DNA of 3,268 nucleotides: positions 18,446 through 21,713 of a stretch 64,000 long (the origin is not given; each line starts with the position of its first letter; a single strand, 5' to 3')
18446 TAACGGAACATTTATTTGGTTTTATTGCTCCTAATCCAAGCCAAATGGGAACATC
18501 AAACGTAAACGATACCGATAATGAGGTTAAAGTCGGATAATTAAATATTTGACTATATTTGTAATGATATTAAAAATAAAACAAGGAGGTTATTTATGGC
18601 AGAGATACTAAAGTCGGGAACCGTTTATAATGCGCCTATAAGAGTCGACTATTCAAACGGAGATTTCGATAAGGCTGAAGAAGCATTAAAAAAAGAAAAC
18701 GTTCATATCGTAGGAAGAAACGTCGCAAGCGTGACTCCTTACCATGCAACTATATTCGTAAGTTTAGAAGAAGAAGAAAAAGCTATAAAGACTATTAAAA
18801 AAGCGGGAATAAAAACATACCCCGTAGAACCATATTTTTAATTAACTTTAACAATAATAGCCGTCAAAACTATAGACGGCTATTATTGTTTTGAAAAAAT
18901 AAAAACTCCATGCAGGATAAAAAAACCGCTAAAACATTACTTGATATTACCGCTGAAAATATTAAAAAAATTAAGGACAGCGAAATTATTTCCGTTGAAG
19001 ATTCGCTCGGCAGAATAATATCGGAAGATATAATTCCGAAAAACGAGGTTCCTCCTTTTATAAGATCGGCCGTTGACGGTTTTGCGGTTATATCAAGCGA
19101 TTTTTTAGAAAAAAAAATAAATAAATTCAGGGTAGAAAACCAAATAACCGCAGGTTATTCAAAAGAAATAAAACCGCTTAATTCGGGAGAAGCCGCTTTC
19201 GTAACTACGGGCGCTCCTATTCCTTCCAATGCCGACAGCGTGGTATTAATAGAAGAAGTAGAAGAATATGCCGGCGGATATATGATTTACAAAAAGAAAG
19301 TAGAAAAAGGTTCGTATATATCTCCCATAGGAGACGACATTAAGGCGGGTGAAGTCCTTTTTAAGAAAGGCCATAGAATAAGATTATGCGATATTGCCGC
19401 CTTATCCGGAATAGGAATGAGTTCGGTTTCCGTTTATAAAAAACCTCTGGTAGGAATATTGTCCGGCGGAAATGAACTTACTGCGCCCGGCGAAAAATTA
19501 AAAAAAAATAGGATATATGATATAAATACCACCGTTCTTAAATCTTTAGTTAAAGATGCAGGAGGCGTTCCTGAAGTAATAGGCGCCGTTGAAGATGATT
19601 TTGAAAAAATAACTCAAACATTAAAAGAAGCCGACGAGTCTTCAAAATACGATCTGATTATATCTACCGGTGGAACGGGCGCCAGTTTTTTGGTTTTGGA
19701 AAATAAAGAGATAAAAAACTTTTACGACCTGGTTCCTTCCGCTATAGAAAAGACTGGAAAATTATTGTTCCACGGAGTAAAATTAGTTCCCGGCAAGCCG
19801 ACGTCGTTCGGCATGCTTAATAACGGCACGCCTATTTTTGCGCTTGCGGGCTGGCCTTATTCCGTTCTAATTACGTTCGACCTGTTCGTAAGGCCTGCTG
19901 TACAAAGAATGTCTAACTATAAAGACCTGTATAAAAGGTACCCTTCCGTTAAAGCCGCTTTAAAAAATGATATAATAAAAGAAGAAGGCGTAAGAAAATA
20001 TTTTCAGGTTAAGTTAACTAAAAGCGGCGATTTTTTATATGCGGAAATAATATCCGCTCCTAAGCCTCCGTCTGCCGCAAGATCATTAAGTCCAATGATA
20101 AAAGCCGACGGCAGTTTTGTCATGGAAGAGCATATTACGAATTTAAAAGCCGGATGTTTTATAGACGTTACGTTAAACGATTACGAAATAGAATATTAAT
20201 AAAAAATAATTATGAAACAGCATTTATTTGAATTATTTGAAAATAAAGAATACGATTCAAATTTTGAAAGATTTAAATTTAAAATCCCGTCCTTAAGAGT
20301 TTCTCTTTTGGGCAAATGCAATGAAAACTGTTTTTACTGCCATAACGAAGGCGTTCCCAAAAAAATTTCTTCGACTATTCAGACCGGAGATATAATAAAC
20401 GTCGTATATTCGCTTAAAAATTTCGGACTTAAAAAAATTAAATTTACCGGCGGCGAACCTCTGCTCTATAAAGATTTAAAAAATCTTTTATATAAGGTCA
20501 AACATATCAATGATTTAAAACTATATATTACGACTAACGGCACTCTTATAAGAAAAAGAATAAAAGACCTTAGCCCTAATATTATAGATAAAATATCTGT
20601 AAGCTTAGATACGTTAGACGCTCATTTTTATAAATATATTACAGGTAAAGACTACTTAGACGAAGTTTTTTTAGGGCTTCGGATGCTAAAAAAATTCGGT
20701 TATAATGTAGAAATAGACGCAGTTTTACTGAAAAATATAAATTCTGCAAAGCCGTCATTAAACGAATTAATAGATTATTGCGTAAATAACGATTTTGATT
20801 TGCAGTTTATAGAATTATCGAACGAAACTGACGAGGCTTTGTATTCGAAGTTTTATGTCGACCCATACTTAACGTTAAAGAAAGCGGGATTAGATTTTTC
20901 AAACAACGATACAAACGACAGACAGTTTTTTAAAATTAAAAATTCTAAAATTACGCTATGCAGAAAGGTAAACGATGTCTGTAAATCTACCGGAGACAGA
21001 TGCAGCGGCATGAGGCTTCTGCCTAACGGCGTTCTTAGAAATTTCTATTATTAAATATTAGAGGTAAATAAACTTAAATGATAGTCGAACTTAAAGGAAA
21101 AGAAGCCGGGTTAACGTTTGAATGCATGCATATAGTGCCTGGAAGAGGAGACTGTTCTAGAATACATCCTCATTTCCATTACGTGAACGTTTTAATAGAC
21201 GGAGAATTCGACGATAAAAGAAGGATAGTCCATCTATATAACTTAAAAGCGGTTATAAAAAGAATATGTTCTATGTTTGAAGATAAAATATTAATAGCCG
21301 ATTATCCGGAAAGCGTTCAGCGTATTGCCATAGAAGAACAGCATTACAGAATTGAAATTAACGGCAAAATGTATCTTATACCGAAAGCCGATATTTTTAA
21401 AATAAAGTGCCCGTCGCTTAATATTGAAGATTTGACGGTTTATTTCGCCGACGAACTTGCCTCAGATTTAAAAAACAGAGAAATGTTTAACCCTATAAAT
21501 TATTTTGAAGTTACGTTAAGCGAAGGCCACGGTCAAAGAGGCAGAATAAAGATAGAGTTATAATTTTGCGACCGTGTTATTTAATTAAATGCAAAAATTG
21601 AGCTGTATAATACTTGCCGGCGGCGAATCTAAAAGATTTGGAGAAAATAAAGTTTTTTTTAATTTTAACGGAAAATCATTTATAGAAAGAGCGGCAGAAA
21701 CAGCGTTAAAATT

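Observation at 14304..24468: Eleven-gene operon for a soluble Mo/W-pterin oxidoreductase coupled to an HdrB-like subunit, its own cofactor-assembly genes and an NAD(P)H/polyferredoxin module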

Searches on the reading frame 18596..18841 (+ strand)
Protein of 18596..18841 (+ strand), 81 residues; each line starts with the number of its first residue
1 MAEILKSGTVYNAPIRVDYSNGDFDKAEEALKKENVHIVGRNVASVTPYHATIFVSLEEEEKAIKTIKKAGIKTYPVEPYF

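Call 3: search_protein_families(library=pfam, proteins=[window:18596-18841:+], max_evalue=0.01)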
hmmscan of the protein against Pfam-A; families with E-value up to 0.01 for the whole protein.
window:18596-18841:+ (81 aa): 0 families

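Call 4: search_protein_families(library=ncbifam, proteins=[window:18596-18841:+], max_evalue=0.01)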
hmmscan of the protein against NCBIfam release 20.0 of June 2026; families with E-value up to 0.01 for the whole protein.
window:18596-18841:+ (81 aa): 0 families

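Call 13: search_solved_structures(query=window:18596-18841:+, max_evalue=10)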
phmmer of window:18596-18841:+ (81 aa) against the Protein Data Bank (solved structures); distinct sequences matched with E-value up to 10: 2.
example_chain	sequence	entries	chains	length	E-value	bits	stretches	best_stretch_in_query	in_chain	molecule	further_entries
7tj4_A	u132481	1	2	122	0.085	16.5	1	6-52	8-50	ActH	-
4wcx_A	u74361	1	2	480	0.58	13.8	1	22-66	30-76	Biotin and thiamin synthesis associated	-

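Call 41: find_homologous_proteins(query=A2, max_evalue=0.001)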
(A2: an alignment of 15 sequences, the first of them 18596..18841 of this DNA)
Query A2 (15 sequences) (81 aa, profile of the alignment): 86 proteins with E <= 0.001 among 4844 candidates.
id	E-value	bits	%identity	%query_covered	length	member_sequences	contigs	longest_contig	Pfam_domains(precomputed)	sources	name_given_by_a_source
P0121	1.2e-34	136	51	96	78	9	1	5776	-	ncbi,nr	ncbi:MAG: hypothetical protein HZC10_06620 [Nitrospirae bacterium]|nr:hypothetical protein [Nitrospi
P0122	7.4e-34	133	50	96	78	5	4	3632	-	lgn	-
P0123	8.9e-34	133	47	95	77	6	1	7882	-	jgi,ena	-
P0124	1.3e-33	133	51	96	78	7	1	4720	-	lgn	-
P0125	4.3e-33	131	52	95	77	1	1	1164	-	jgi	jgi:lipoate-protein ligase A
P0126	5.7e-33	130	72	100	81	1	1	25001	-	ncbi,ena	-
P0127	1.5e-32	129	69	100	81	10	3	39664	-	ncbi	ncbi:MAG: hypothetical protein ACYCT7_00695 [bacterium]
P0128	1.9e-32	129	70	100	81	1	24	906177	-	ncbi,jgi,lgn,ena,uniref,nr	ncbi:MAG: hypothetical protein EVJ46_00970 [Candidatus Acididesulfobacter guangdongensis]|jgi:hypoth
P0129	2.2e-32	129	49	91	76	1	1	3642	-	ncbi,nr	ncbi:MAG: hypothetical protein QMD92_07295 [bacterium]|nr:hypothetical protein [bacterium]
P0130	2.8e-32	128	70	100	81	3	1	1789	-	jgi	jgi:hypothetical protein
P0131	3.1e-32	128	70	100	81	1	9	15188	-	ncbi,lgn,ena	-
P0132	4.9e-32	127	48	95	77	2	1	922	-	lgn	-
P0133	5.4e-32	127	51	91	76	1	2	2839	-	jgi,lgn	jgi:mono/diheme cytochrome c family protein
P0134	8.4e-32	127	70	100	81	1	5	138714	-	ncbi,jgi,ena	jgi:hypothetical protein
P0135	9.2e-32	127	74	91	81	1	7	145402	-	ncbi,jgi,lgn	-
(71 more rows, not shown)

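Call 51: predict_structure(alignment_id=A3)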
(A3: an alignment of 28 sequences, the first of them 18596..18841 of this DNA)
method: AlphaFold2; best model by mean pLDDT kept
length: 81 residues; sequences in the alignment: 28
mean_pLDDT: 67.9   pTM: 0.51
mean pLDDT of the five models: 67.9, 66.4, 64.8, 63.9, 60.3
residues with pLDDT >= 90: 0; 70-90: 50; 50-70: 21; < 50: 10
segments of 3 or more residues with pLDDT < 50: 1-9
pLDDT, mean of each block of 10 residues (from residue 1): 43 70 75 76 65 74 77 64 46
secondary structure, 60 per line:
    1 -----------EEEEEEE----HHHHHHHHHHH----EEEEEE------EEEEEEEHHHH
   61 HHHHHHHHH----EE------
elements in order: E12-18 H23-33 E38-43 E50-56 H57-69

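Call 57: fold_search(model_id=the predicted structure, library=pdb)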
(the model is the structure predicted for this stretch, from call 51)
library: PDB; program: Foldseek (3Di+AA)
matches with E <= 10: 1764; with E <= 0.001: 0
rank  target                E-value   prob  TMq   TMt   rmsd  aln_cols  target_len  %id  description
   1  4rwx_C                2.0e-03  1.00  0.49  0.51   6.4        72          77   24  Crystal Structure of L. monocytogenes PstA (released 2014-12-17)
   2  3c1m_D                3.4e-03  1.00  0.62  0.12   2.3        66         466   21  Cyrstal Structure of threonine-sensitive aspartokinase from Methanococcus jannaschii with MgAMP-PNP and L-aspartate (released 2008-03-25)
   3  3ab4_A                3.7e-03  1.00  0.61  0.15   2.5        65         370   17  Crystal structure of feedback inhibition resistant mutant of aspartate kinase from Corynebacterium glutamicum in compl (released 2010-06-23)
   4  7qri_MODEL_1_A        5.8e-03  0.98  0.46  0.40   7.2        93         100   17  Regulatory domain dimer of tryptophan hydroxylase 2 in complex with L-Phe (released 2023-05-03)
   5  3c1m_C                6.2e-03  1.00  0.60  0.12   2.2        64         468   22  Cyrstal Structure of threonine-sensitive aspartokinase from Methanococcus jannaschii with MgAMP-PNP and L-aspartate (released 2008-03-25)
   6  9s52_B                6.2e-03  1.00  0.56  0.26   3.4        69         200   17  AcuB from Geobacillus stearothermophilus with AMP (released 2026-02-25)
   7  9s4w_A                6.6e-03  1.00  0.58  0.26   3.4        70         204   17  AcuB from Geobacillus stearothermophilus without nucleotide (released 2026-02-25)
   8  9s52_A                6.6e-03  1.00  0.57  0.25   3.6        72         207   18  AcuB from Geobacillus stearothermophilus with AMP (released 2026-02-25)
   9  3c1n_A                7.0e-03  1.00  0.61  0.12   2.2        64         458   22  Crystal Structure of Allosteric Inhibition Threonine-sensitive Aspartokinase from Methanococcus jannaschii with L-thre (released 2008-03-25)
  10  2hmf_A                7.0e-03  1.00  0.60  0.12   2.2        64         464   22  Structure of a Threonine Sensitive Aspartokinase from Methanococcus jannaschii Complexed with Mg-ADP and Aspartate (released 2006-10-17)
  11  9s4w_B                8.0e-03  1.00  0.61  0.27   6.1        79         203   16  AcuB from Geobacillus stearothermophilus without nucleotide (released 2026-02-25)
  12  3ddn_B                8.0e-03  1.00  0.55  0.11   3.5        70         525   21  Crystal structure of hydroxypyruvic acid phosphate bound D-3-phosphoglycerate dehydrogenase in mycobacterium tuberculo (released 2008-07-22)
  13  3c1m_A                9.1e-03  1.00  0.62  0.12   2.3        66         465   21  Cyrstal Structure of threonine-sensitive aspartokinase from Methanococcus jannaschii with MgAMP-PNP and L-aspartate (released 2008-03-25)
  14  9s4y_A                9.7e-03  1.00  0.61  0.27   3.0        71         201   18  AcuB from Geobacillus stearothermophilus with Ap4A (released 2026-02-25)
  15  3ab2_E                9.7e-03  1.00  0.56  0.13   3.1        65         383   23  Crystal structure of aspartate kinase from Corynebacterium glutamicum in complex with threonine (released 2010-06-23)
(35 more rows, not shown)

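Call 78: search_protein_families(library=pfam, proteins=[window:18596-18841:+], max_evalue=1)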
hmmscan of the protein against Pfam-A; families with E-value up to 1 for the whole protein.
window:18596-18841:+ (81 aa): 3 families
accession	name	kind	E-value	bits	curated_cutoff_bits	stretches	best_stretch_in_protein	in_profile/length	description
PF13181.12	TPR_8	-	0.022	15.3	25.7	0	51-70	8-27/34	Tetratricopeptide repeat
PF00515.34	TPR_1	-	0.071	13.4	27.8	0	19-33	12-26/34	Tetratricopeptide repeat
PF22468.2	ACT_9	-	0.095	12.9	27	1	36-70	1-35/61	ACT domain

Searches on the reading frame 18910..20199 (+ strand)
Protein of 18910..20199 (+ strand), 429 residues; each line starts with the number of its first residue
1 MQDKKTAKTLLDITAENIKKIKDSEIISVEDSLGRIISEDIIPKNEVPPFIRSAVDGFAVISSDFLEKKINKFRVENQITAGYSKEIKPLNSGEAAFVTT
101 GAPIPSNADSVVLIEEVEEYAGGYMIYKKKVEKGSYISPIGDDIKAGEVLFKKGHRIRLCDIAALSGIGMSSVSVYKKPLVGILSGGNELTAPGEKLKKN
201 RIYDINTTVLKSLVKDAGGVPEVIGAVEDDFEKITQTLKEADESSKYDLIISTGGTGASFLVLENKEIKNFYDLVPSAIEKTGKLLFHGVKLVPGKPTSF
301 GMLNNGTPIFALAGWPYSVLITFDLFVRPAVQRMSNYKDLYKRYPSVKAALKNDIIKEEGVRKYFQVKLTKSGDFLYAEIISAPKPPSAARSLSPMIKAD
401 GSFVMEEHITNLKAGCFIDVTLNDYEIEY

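Call 3: search_protein_families(library=pfam, proteins=[window:18910-20199:+], max_evalue=0.01)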
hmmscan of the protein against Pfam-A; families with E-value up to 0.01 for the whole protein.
window:18910-20199:+ (429 aa): 3 families
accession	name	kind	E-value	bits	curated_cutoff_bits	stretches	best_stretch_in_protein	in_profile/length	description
PF03453.22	MoeA_N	-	1.2e-33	116.5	30.8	1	11-169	7-160/160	MoeA N-terminal region (domain I and II)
PF00994.29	MoCF_biosynth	-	2.3e-21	76.4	26.6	1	182-332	1-143/144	Probable molybdopterin binding domain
PF03454.20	MoeA_C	-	0.0049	17.5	22.1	0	348-421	1-70/72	MoeA C-terminal region (domain IV)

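Call 4: search_protein_families(library=ncbifam, proteins=[window:18910-20199:+], max_evalue=0.01)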
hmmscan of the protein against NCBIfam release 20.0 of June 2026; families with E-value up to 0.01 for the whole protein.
window:18910-20199:+ (429 aa): 10 families
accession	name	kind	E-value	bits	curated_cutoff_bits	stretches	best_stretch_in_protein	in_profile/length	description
NF011068.0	PRK14498.1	equivalog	1.5e-90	304.1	534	1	13-423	18-410/647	molybdopterin biosynthesis protein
NF007960.1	PRK10680.1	equivalog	3.8e-70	236.7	440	1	14-421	10-399/401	molybdopterin molybdotransferase MoeA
NF045515.2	Glp_gephyrin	equivalog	2.1e-69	234.2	475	1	15-421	11-401/403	molybdotransferase-like divisome protein Glp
NF050098.1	MoeA_actino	exception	3.5e-63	213.7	560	1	22-421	17-398/400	molybdopterin molybdotransferase MoeA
NF011060.0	PRK14491.1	equivalog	2.1e-62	211.4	532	1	15-416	210-587/598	bifunctional molybdopterin-guanine dinucleotide biosynthesis adaptor protein MobB/molybdopterin molybdotransferase MoeA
NF011067.0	PRK14497.1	equivalog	2.1e-59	201.5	536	1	18-378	24-365/546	putative molybdopterin biosynthesis protein MoeA/unknown domain fusion protein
TIGR00177.1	molyb_syn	domain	5.1e-22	78.4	85.35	1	179-329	2-148/148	molybdenum cofactor synthesis domain-containing protein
NF002947.1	PRK03604.1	equivalog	0.002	17.5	285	1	204-259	164-218/301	bifunctional molybdenum cofactor biosynthesis protein MoaC/MoaB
NF002291.0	PRK01215.1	equivalog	0.0035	16.4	293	1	195-258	13-74/264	nicotinamide mononucleotide deamidase-related protein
NF006932.0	PRK09417.1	equivalog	0.0079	15.7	158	0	226-259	46-79/193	molybdopterin adenylyltransferase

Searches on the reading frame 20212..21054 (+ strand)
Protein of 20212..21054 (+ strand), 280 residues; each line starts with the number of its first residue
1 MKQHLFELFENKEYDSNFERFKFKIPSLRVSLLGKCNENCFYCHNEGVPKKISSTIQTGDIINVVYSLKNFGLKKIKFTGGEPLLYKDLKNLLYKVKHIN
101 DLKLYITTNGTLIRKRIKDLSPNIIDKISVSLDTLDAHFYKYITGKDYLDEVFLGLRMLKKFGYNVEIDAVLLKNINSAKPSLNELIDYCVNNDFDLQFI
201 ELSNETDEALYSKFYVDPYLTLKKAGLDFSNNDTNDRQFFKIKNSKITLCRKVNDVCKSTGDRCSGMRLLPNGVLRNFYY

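Call 3: search_protein_families(library=pfam, proteins=[window:20212-21054:+], max_evalue=0.01)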
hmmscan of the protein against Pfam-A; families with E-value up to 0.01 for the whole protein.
window:20212-21054:+ (280 aa): 3 families
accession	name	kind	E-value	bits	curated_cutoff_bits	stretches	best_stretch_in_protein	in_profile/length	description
PF04055.27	Radical_SAM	-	3.5e-23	83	29.5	1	33-177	4-155/166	Radical SAM superfamily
PF13353.11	Fer4_12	-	2e-07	31.8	22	1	33-133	12-114/137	4Fe-4S single cluster domain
PF19238.5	Radical_SAM_2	-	0.00039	20.6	26.7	0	114-180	66-132/151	Radical SAM-like domain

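Call 4: search_protein_families(library=ncbifam, proteins=[window:20212-21054:+], max_evalue=0.01)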
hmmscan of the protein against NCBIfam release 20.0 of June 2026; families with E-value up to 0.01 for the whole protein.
window:20212-21054:+ (280 aa): 71 families (the best 25 are shown)
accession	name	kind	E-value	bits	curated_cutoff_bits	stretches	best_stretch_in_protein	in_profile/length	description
NF001199.0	PRK00164.2-1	equivalog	7.7e-49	166.5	231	1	19-276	5-265/308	GTP 3',8-cyclase MoaA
TIGR02668.1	moaA_archaeal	equivalog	5.3e-48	163.5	325.25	1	20-276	4-263/303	GTP 3',8-cyclase MoaA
TIGR02666.1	moaA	equivalog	1.1e-40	139.7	284.05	1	20-208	4-198/336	GTP 3',8-cyclase MoaA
TIGR04317.1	W_rSAM_matur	equivalog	2.8e-17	62.8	380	1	28-169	6-146/349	tungsten cofactor oxidoreductase radical SAM maturase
TIGR02495.1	NrdG2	equivalog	1.4e-16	60.5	131.15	1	36-187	26-177/193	anaerobic ribonucleoside-triphosphate reductase activating protein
NF045574.1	sacti_mat_StsB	exception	7.6e-16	58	625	1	32-175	102-244/466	StsB family radical SAM/SPASM domain sactipeptide maturase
NF038283.1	viperin_w_prok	equivalog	1.5e-15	57.1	180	1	33-141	9-123/281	viperin family antiviral radical SAM protein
NF050035.1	rSAM_WgK_link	exception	5.1e-15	55.3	650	1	29-188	12-166/367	radical SAM/SPASM peptide maturase WgkB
TIGR04051.1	rSAM_NirJ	equivalog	7.3e-15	54.8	515.45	1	31-200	7-176/354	heme d1 biosynthesis radical SAM protein NirJ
TIGR04347.1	pseudo_SAM_Halo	equivalog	1.2e-13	51.1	525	1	31-195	43-204/390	TIGR04347 family pseudo-SAM/SPASM protein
TIGR04546.1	rSAM_ahbC_deAc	equivalog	1.4e-13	50.5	650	1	28-187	41-200/390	12,18-didecarboxysiroheme deacetylase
TIGR02109.1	PQQ_syn_pqqE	equivalog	1.5e-13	50.4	381.35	1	30-194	11-173/358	pyrroloquinoline quinone biosynthesis protein PqqE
TIGR04055.1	rSAM_NirJ2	equivalog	2.3e-13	50.4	500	1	35-192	9-163/326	putative heme d1 biosynthesis radical SAM protein NirJ2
TIGR04054.1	rSAM_NirJ1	equivalog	3e-13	49.2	650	1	35-170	45-180/387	putative heme d1 biosynthesis radical SAM protein NirJ1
NF049973.1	radical_Rv1681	equivalog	2e-12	46.7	380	1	35-188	81-235/326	Rv1681 family radical SAM protein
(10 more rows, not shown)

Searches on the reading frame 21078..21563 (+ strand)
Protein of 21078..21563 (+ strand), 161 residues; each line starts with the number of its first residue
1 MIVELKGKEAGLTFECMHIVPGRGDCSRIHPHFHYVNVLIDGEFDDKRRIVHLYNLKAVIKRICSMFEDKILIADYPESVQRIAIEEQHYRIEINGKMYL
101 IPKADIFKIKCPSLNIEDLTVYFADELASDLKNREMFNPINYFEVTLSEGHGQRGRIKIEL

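Call 3: search_protein_families(library=pfam, proteins=[window:21078-21563:+], max_evalue=0.01)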
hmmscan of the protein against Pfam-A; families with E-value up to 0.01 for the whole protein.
window:21078-21563:+ (161 aa): 1 family
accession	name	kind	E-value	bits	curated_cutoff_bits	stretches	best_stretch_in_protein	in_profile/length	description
PF01242.24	PTPS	-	1.3e-07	32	22.4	1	13-149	7-110/121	6-pyruvoyl tetrahydropterin synthase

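Call 4: search_protein_families(library=ncbifam, proteins=[window:21078-21563:+], max_evalue=0.01)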
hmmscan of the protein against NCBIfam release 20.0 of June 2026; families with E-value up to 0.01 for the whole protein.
window:21078-21563:+ (161 aa): 2 families
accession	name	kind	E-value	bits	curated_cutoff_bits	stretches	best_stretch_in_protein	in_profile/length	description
TIGR00039.1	6PTHBS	subfamily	3.4e-11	43.5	125.5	1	11-125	7-122/124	6-pyruvoyl tetrahydropterin synthase/6-carboxytetrahydropterin synthase family protein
TIGR03367.1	queuosine_QueD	equivalog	5.6e-06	26.7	89.25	1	12-84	6-71/92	6-carboxytetrahydropterin synthase QueD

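Call 63: find_homologous_proteins(query=window:21078-21563:+, max_evalue=0.001)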
Query window:21078-21563:+ (161 aa): 21 proteins with E <= 0.001 among 44 candidates.
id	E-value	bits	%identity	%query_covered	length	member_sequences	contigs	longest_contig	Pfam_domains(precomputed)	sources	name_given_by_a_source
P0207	4.2e-103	360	99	100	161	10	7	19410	PF01242.25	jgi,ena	jgi:6-pyruvoyl-tetrahydropterin synthase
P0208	1.7e-100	351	96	100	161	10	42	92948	PF01242.25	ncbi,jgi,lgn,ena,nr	ncbi:MAG: 6-carboxytetrahydropterin synthase [Deltaproteobacteria bacterium]|jgi:6-pyruvoyl-tetrahyd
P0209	4.1e-90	317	86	100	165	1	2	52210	PF01242.25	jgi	jgi:6-pyruvoyltetrahydropterin/6-carboxytetrahydropterin synthase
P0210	6.1e-89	314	86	100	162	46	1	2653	PF01242.25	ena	-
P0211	6.2e-87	307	82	100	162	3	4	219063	PF01242.25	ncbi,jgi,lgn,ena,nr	ncbi:MAG TPA: hypothetical protein ENI54_07095 [bacterium]|nr:hypothetical protein [bacterium]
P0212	7.8e-87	307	83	100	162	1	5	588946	PF01242.25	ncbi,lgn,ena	-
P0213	1.4e-84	299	79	100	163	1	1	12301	PF01242.25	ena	-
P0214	2.2e-80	286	79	100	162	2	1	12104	PF01242.25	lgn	-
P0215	1.5e-79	283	77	100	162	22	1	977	PF01242.25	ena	-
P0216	2.1e-79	283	76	100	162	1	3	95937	PF01242.25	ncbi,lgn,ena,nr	ncbi:MAG: 6-carboxytetrahydropterin synthase [Deltaproteobacteria bacterium]|nr:6-carboxytetrahydrop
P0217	6.8e-79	281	79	100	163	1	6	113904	PF01242.25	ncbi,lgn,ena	-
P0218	1.8e-78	280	75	100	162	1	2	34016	PF01242.25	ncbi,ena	-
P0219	1.3e-77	277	75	100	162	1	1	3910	PF01242.25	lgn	-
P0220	2.1e-77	276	75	100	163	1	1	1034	PF01242.25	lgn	-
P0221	3.4e-76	272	73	100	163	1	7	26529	PF01242.25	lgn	-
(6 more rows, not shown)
